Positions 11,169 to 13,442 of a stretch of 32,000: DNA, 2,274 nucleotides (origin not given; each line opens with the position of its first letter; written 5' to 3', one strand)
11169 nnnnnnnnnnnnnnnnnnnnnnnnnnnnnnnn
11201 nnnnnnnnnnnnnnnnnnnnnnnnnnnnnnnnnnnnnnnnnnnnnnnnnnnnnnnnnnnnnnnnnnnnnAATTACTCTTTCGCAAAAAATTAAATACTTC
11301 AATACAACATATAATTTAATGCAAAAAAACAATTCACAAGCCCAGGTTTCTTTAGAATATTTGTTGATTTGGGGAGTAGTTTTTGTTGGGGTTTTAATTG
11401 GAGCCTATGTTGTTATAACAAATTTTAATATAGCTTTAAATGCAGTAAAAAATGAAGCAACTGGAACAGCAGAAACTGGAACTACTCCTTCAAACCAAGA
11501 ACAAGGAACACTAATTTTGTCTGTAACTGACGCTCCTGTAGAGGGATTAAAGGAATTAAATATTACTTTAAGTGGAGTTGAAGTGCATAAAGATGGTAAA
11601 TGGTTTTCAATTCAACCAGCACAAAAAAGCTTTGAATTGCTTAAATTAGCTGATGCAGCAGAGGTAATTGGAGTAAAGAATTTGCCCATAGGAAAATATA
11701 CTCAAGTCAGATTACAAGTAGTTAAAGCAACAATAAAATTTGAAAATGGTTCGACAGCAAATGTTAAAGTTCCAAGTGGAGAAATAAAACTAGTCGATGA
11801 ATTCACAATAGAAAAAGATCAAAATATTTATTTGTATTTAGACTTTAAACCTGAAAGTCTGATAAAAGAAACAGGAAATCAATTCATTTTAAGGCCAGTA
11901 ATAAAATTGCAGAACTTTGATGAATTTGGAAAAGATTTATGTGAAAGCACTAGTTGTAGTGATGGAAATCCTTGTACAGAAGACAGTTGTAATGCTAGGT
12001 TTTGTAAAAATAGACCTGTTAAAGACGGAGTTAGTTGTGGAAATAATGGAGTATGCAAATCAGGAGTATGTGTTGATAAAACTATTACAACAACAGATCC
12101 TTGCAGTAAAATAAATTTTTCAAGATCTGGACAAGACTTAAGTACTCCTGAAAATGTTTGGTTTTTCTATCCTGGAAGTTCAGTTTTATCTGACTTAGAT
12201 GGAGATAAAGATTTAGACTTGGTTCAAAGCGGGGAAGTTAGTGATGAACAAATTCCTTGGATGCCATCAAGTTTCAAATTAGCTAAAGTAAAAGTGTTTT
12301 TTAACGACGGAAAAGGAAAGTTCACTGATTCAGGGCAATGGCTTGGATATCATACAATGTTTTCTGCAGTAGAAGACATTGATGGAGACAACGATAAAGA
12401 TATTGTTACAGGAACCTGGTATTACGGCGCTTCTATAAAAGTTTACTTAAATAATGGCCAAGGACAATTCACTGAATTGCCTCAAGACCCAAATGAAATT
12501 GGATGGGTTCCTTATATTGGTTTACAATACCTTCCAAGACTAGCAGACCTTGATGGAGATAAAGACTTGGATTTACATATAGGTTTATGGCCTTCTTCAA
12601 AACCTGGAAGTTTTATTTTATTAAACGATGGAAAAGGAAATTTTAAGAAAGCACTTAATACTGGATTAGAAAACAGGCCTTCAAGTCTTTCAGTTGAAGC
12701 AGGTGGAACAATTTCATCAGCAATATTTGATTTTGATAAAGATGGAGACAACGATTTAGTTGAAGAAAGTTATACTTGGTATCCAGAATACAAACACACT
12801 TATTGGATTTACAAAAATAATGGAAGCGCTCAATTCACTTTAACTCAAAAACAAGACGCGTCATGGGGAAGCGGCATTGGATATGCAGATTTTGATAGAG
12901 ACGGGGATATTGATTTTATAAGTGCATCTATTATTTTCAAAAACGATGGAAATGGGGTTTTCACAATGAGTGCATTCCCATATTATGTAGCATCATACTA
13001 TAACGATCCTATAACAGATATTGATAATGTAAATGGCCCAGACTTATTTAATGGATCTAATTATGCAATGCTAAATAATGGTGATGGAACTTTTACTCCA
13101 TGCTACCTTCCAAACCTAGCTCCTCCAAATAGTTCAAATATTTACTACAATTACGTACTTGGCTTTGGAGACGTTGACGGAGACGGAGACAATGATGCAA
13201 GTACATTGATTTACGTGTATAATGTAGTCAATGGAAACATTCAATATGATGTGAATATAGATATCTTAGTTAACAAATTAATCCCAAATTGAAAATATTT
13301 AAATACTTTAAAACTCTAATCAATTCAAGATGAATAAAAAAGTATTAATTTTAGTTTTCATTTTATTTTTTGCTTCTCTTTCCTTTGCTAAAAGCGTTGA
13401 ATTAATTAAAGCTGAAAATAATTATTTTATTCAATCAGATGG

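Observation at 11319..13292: Pilin-signal-anchored, integrin-like 7-repeat FG-GAP propeller protein: candidate cell-contact adhesin system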

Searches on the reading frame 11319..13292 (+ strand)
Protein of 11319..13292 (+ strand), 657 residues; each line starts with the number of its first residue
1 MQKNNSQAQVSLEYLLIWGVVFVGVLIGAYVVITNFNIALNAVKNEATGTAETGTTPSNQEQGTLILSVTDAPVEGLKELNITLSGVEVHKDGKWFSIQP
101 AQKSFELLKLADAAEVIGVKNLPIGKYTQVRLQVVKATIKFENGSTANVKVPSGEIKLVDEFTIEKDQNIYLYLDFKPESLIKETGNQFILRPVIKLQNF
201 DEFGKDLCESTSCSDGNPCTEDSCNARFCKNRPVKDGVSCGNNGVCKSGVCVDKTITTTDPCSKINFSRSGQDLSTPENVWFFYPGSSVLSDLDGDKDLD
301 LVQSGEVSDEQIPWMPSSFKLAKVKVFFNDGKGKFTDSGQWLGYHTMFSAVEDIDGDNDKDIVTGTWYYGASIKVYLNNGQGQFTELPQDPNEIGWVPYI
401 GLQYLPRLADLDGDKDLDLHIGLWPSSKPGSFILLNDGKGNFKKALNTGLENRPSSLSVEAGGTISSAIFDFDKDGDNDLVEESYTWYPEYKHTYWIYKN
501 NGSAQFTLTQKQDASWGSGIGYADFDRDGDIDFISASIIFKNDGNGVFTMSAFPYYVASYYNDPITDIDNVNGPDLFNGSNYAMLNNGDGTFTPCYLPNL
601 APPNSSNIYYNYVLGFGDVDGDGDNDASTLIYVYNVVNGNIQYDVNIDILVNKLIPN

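Call 3: search_protein_families(library=pfam, proteins=[window:11319-13292:+], max_evalue=0.1)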
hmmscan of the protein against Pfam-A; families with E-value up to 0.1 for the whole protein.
window:11319-13292:+ (657 aa): 4 families
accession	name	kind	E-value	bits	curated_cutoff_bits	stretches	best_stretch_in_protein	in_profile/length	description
PF13517.12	FG-GAP_3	-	8.7e-26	90.7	26.9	5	353-419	1-59/61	FG-GAP-like repeat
PF14321.11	DUF4382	-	4.6e-20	72.7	25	1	62-193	1-136/136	Domain of unknown function (DUF4382)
PF00526.23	Dicty_CTDC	-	0.0034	17.6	27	1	212-226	1-15/24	Dictyostelium (slime mold) repeat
PF17771.6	ADAMTS_CR_2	-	0.029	15.2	27.3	1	205-252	27-69/69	ADAMTS cysteine-rich domain 2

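Call 4: search_protein_families(library=ncbifam, proteins=[window:11319-13292:+], max_evalue=0.1)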
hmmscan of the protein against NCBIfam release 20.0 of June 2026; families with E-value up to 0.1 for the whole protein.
window:11319-13292:+ (657 aa): 0 families

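Call 8: find_homologous_proteins(query=window:11319-13292:+, max_evalue=0.001)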
Query window:11319-13292:+ (657 aa): 481 proteins with E <= 0.001 among 8000 candidates; the best 120 are listed.
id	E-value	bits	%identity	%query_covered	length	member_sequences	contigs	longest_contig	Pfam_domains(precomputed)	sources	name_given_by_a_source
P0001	0.0e+0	1520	100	100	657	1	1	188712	PF14321.12,PF13517.13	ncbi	-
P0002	8.3e-159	548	48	91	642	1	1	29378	PF14321.12,PF13517.13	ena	-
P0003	9.1e-157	542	48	93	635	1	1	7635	PF14321.12,PF13517.13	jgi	-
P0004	5.1e-152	526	49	85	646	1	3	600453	PF14321.12,PF13517.13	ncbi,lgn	-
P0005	1.3e-149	518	46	93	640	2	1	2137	PF00526.24,PF14321.12,PF13517.13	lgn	-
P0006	3.8e-111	391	42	83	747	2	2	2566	PF14321.12,PF13517.13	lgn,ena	-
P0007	5.3e-93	331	35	92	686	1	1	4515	PF14321.12,PF13517.13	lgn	-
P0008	1.8e-51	194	30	38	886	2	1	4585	PF01839.30,PF13517.13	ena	-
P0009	5.0e-50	189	29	47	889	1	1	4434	PF01839.30,PF14779.13,PF13517.13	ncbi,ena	-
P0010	1.9e-46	177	23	51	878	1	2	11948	PF01839.30,PF13517.13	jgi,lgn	-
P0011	1.8e-44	171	29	48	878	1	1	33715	PF01839.30,PF14779.13,PF13517.13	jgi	-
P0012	4.0e-43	166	34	42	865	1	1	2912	PF01839.30,PF12256.15,PF16743.11,PF14779.13,PF13517.13,PF18962.8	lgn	-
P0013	1.6e-42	164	32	32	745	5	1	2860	PF24435.2,PF13517.13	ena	-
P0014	3.4e-42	163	28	42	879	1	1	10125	PF01839.30,PF14779.13,PF13517.13,PF16100.12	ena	-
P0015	6.4e-42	162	31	30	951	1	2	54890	PF01839.30,PF13517.13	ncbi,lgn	-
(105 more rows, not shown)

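Call 12: find_encoding_contigs(protein=P0001, flank=10000, max_places=3)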
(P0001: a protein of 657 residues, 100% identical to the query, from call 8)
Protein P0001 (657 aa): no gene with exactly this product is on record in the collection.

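Call 13: find_encoding_contigs(protein=P0004, flank=10000, max_places=3)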
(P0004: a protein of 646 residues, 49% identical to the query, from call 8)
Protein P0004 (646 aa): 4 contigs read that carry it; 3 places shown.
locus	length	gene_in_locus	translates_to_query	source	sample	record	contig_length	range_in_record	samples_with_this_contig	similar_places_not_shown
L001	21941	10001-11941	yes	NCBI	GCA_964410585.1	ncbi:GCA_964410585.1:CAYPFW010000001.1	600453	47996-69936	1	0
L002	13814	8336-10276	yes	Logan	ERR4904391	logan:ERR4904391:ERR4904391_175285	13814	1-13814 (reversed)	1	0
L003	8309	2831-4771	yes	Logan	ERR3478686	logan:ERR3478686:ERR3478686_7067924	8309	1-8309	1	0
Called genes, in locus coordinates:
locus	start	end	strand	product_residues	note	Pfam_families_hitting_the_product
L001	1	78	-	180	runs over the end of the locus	PF01936:NYN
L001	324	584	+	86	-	-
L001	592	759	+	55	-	-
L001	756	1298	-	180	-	-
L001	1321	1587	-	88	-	PF19094:EMC6_arch (weak)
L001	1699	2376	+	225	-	PF01902:Diphthami_syn_2_N, PF28410:Diphthami_syn_2_C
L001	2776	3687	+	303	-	PF17125:Methyltr_RsmF_N, PF22458:RsmF-B_ferredox (faint), PF01189:Methyltr_RsmB-F, PF13847:Methyltransf_31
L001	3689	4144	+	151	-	PF13636:Methyltranf_PUA (weak)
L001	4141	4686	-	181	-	-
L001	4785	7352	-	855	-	-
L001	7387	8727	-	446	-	PF03193:RsgA_GTPase (faint), PF00009:GTP_EFTU, PF09173:eIF2_C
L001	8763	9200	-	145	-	PF01092:Ribosomal_S6e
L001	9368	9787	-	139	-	-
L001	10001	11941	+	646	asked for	PF14321:DUF4382, PF13517:FG-GAP_3 (weak)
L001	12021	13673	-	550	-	PF03485:Arg_tRNA_synt_N, PF00750:tRNA-synt_1d, PF05746:DALR_1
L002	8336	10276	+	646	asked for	PF14321:DUF4382, PF13517:FG-GAP_3 (weak)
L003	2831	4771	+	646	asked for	PF14321:DUF4382, PF13517:FG-GAP_3 (weak)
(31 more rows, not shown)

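Call 14: find_encoding_contigs(protein=P0002, flank=10000, max_places=3)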
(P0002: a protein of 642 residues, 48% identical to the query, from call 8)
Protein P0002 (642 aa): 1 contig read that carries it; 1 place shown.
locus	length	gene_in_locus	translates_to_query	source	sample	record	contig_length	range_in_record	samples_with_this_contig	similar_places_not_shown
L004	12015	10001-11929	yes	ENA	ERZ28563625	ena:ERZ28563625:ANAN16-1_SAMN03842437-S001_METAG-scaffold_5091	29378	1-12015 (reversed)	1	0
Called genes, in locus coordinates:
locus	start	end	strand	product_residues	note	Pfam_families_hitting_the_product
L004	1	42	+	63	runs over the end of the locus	-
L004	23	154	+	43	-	-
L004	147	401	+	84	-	-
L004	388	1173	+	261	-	-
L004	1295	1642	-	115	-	-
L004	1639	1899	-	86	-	-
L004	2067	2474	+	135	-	-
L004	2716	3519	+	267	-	PF02518:HATPase_c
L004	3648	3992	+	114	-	-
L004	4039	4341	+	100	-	-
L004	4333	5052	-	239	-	PF01411:tRNA-synt_2c, PF07973:tRNA_SAD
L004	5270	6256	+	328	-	PF01916:DS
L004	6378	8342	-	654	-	PF00801:PKD (faint), PF19077:Big_13 (faint)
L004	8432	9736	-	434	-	-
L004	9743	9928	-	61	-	-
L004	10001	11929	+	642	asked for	PF14321:DUF4382, PF13517:FG-GAP_3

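Call 15: find_related_loci(query=A1, collection=genome_contigs, flank=10000)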
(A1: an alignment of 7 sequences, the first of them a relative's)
Query A1 (657 aa) in genome_contigs; peptide patterns used: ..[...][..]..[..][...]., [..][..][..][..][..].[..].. (x = any residue, [..] = any of these).
119 stretches matched a pattern; 3 encode a relative of the query (tblastn E <= 1e-3); 3 distinct loci.
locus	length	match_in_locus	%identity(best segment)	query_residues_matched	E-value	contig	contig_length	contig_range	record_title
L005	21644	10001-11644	49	54-612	4e-148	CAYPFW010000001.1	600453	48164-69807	MAG TPA_asm: uncultured archaeon isolate ERP125453_co1_90 genome assembly, contig: NODE_2_length_600453_cov_19.352196, w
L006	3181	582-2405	44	35-639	4e-120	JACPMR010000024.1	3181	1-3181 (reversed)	MAG: Candidatus Woesearchaeota archaeon isolate NC_groundwater_554_Ag_S-0.1um_37_18 S35_SO-1_scaffold_628939, whole geno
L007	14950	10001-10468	43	60-217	5e-33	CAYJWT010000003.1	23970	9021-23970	MAG TPA_asm: uncultured archaeon isolate ERP125453_co1_509 genome assembly, contig: NODE_1936_length_23970_cov_5.173155,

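Call 27: predict_structure(alignment_id=A2)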
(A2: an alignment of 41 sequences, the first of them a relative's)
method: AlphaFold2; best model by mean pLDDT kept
length: 657 residues; sequences in the alignment: 41
mean_pLDDT: 78.6   pTM: 0.66
mean pLDDT of the five models: 78.6, 77.2, 76.4, 76.2, 74.6
residues with pLDDT >= 90: 191; 70-90: 290; 50-70: 145; < 50: 31
segments of 3 or more residues with pLDDT < 50: 1-4, 44-59, 108-113, 655-657
pLDDT, mean of each block of 10 residues (from residue 1): 51 81 86 68 43 36 71 67 81 79 50 57 84 83 84 65 81 71 70 71 62 74 67 87 84 73 85 67 72 97 81 69 90 93 86 98 82 90 96 72 77 97 71 95 95 64 84 97 85 92 97 86 95 91 96 62 84 86 88 83 74 88 89 75 72 57
secondary structure, 60 per line:
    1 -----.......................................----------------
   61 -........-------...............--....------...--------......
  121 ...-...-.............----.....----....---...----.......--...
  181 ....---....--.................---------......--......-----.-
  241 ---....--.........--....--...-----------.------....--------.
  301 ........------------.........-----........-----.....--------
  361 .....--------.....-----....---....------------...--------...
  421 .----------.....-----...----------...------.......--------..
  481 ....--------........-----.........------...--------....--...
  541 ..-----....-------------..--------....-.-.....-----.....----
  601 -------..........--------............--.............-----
elements in order: H6-44 E62-69 E77-91 E94-97 E104-106 E115-123 E125-127 E129-141 E146-150 E155-158 E162-164 E169-175 E181-184 E188-191 E194-199 H200-210 E220-225 E228-233 E244-247 E250-253 H254-258 H261-264 E267-269 E288-291 E300-308 E321-329 E335-342 E348-352 E361-365 E374-378 E384-387 H391-394 E407-409 E418-421 E432-436 E442-444 E464-470 E479-484 E493-500 E506-514 E521-523 E532-535 E538-542 E548-551 E575-578 E582-586 E592-596 E608-617 E626-637 E640-652

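Call 30: search_solved_structures(query=A1, max_evalue=0.01)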
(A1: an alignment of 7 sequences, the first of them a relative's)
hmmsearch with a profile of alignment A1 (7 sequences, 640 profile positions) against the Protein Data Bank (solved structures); distinct sequences matched with E-value up to 0.01: 7.
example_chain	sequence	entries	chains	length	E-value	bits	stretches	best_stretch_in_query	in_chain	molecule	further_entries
9etn_A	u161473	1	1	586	4.6e-08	35.2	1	323-470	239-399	Cartilage acidic protein 1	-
5mb4_A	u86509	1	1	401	2.3e-07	32.9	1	334-624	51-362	GlcNAc specific lectin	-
2bwm_A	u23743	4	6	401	9.3e-06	27.6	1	347-624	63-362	PSATHYRELLA VELUTINA LECTIN PVL | PSATHYRELLA VELUTINA LECTIN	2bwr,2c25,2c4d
4up4_A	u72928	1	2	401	1.8e-05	26.6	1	347-624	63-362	LECTIN PVL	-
4tqj_A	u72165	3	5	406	2.5e-05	26.1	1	333-618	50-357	Lectin 2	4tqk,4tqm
4um8_A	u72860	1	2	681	0.0016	20.2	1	337-514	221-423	INTEGRIN ALPHA-V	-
3v4p_A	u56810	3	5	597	0.0024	19.6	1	345-462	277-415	Integrin alpha-4 | Integrin alpha4 subunit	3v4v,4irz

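Call 31: fold_search(model_id=the predicted structure, library=pdb)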
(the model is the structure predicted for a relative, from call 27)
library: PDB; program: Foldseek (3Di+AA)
matches with E <= 10: 767; with E <= 0.001: 180
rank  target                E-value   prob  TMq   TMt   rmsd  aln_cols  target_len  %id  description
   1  4up4_A                3.6e-10  1.00  0.34  0.53   5.3       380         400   19  Structure of the recombinant lectin PVL from Psathyrella velutina in complex with GlcNAcb-D-1,3Galactoside (released 2015-01-28)
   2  4up4_B                8.9e-10  1.00  0.34  0.53   5.3       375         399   19  Structure of the recombinant lectin PVL from Psathyrella velutina in complex with GlcNAcb-D-1,3Galactoside (released 2015-01-28)
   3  2bwm                  1.1e-09  1.00  0.34  0.53   4.9       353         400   20  1.8A CRYSTAL STRUCTURE OF of Psathyrella velutina LECTIN IN COMPLEX WITH METHYL 2-ACETAMIDO-1,2-DIDEOXY-1-SELENO-BETA-D- (released 2006-01-23)
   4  9oee_A                4.3e-09  1.00  0.29  0.28  28.1       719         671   12  S. griseus TUA bound UmbA4 complexes (released 2025-12-17)
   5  4tqj_A                5.5e-09  1.00  0.26  0.40  11.0       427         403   19  Structural basis of specific recognition of non-reducing terminal N-acetylglucosamine by an Agrocybe aegerita lection (released 2015-06-03)
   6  5mb4                  7.4e-09  1.00  0.34  0.52   5.5       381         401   19  Crystal Structure of the Psathyrella asperospora lectin PAL in complex with GlcNAc (released 2017-02-22)
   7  9etn_A                8.2e-09  1.00  0.29  0.33  10.8       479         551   13  Crystal structure of murine CRTAC1 (released 2024-07-31)
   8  4tqm_A                8.6e-09  1.00  0.27  0.41  10.8       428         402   19  Structural basis of specific recognition of non-reducing terminal N-acetylglucosamine by an Agrocybe aegerita lection (released 2015-06-03)
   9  9q2d_C                3.1e-08  1.00  0.29  0.24  26.4       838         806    9  Cryo-EM structure of ternary complex Ikaros-ZF2:CC-885:CRBN:DDB1 (molecular glue degrader) (released 2025-10-01)
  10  9zxn                  1.2e-07  1.00  0.28  0.24  25.9       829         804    8  DDB1 delta with compound 26 (released 2026-04-08)
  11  6sj7_B                1.2e-07  1.00  0.28  0.24  26.4       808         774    9  Structure of the human DDB1-DDA1-DCAF15 E3 ubiquitin ligase bound to RBM39 and Indisulam (released 2019-12-18)
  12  6ue5_B                1.3e-07  1.00  0.29  0.24  26.5       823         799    8  Crystal structure of full-length human DCAF15-DDB1-deltaPBP-DDA1-RBM39 in complex with 4-(aminomethyl)-N-(3-cyano-4-me (released 2019-12-18)
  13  9bjz_A                1.4e-07  1.00  0.26  0.21  25.6       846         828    7  Structure of the human DDD-Ube2e2 complex (released 2025-03-05)
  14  9zxm                  2.0e-07  1.00  0.27  0.23  26.8       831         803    8  DDB1 delta with compound 6 (released 2026-04-08)
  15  8b3d_d                2.4e-07  1.00  0.24  0.21  26.4       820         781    9  Structure of the Pol II-TCR-ELOF1 complex. (released 2023-09-27)
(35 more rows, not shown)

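Call 43: find_related_loci(query=A1, collection=metagenome_contigs, flank=10000)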
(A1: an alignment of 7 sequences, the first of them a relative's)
Query A1 (657 aa) in metagenome_contigs; peptide patterns used: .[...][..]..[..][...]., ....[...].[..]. (x = any residue, [..] = any of these).
600 stretches matched a pattern (row limit reached: there are more); 53 encode a relative of the query (tblastn E <= 1e-3); 52 distinct loci.
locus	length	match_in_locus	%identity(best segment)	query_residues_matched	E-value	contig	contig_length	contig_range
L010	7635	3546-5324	48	1-612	1e-141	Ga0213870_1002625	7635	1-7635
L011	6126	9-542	31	286-507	1e-13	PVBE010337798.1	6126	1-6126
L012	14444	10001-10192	44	200-261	3e-8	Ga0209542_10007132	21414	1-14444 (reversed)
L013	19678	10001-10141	49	206-251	9e-8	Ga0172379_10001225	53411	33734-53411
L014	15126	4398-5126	48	210-262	1e-7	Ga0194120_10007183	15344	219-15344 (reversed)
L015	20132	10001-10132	51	208-252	6e-7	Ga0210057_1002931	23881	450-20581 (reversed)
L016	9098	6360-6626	37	209-285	1e-6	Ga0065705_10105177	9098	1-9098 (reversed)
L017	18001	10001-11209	23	206-590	8e-7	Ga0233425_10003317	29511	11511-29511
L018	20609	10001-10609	40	184-252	1e-6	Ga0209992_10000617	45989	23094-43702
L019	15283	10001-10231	38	183-256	9e-9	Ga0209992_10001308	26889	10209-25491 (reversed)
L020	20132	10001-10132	45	210-252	3e-6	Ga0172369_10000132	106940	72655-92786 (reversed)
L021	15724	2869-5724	40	206-305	9e-7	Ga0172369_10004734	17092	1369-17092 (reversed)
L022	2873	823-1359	29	179-364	5e-6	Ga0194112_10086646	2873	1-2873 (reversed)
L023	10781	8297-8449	39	204-251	7e-6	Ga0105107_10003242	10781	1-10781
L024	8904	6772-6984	34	187-253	6e-6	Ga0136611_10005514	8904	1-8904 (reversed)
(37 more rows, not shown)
